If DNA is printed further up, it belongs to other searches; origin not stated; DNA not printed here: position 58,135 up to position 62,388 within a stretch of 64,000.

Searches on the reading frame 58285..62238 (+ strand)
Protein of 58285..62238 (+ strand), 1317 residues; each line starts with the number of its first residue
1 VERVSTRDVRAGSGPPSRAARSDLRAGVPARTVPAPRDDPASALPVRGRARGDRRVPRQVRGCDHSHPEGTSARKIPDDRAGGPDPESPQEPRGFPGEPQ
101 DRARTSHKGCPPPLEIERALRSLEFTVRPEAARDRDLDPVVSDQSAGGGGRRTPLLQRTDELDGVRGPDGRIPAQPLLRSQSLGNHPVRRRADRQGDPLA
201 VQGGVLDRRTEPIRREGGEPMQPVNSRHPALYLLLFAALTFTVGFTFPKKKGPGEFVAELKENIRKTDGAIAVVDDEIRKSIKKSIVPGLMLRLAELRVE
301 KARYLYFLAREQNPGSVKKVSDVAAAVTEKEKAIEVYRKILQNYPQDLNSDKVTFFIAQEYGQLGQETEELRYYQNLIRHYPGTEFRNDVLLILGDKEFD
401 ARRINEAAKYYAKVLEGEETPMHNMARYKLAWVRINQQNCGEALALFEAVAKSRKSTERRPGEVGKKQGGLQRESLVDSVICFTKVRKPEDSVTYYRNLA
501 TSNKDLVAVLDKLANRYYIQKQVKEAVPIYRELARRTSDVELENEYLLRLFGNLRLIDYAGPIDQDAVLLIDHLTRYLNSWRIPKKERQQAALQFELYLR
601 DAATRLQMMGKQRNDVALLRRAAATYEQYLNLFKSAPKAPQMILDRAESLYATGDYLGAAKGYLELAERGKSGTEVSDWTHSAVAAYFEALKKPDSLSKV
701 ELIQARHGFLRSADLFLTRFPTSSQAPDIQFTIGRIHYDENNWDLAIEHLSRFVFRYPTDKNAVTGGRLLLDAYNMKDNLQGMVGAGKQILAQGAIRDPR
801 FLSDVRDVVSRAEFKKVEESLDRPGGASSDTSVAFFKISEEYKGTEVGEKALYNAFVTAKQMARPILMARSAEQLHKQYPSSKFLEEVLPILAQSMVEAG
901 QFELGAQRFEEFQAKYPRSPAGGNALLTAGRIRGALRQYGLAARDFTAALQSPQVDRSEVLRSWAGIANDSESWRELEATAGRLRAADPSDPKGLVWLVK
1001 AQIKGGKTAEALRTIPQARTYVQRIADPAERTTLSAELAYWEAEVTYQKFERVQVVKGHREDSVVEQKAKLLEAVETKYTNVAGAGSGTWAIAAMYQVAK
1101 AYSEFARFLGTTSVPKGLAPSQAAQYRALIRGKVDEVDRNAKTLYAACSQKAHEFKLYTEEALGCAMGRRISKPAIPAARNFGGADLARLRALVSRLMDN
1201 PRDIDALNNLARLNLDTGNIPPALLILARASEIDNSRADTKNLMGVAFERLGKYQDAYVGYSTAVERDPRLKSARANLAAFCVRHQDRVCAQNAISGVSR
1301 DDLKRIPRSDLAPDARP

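Call 51: search_protein_families(library=pfam, proteins=[window:58285-62238:+], max_evalue=0.001)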
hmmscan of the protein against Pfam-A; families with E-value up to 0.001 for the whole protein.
window:58285-62238:+ (1317 aa): 12 families
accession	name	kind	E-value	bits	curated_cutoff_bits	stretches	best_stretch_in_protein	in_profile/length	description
PF13432.12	TPR_16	-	1.9e-12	47.8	32.7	1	395-452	4-59/65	Tetratricopeptide repeat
PF07719.23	TPR_2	-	1.8e-11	43.7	27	0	1241-1270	4-33/34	Tetratricopeptide repeat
PF14559.12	TPR_19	-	4e-11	43.5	25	0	1197-1244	18-65/68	Tetratricopeptide repeat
PF13174.12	TPR_6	-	6.4e-11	42.6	26.3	0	329-346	15-32/33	Tetratricopeptide repeat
PF13428.12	TPR_14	-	3.4e-08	33.8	23.5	0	727-763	1-37/44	Tetratricopeptide repeat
PF09976.15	TPR_21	-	3.6e-07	30.6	25.5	1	365-453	53-142/193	Tetratricopeptide repeat-like domain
PF12895.13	ANAPC3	-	1.7e-06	28.6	27.2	0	1194-1258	12-76/82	Anaphase-promoting complex, cyclosome, subunit 3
PF00515.34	TPR_1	-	1.9e-06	27.9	27.8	0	1238-1270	1-33/34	Tetratricopeptide repeat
PF13525.12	YfiO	-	3.4e-06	27.4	25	0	717-764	32-79/203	Outer membrane lipoprotein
PF14561.12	TPR_20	-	7.4e-05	23.4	25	0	1185-1252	3-72/90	Tetratricopeptide repeat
PF24575.1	TPR_Slam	-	0.00015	22.6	35.2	0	1248-1291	57-100/104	Surface lipoprotein assembly modifier, N-terminal TPR repeats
PF25063.1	ARM_TT21_C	-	0.0002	21.7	35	0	1126-1266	26-157/209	Tetratricopeptide repeat protein 21 C-terminal ARM domain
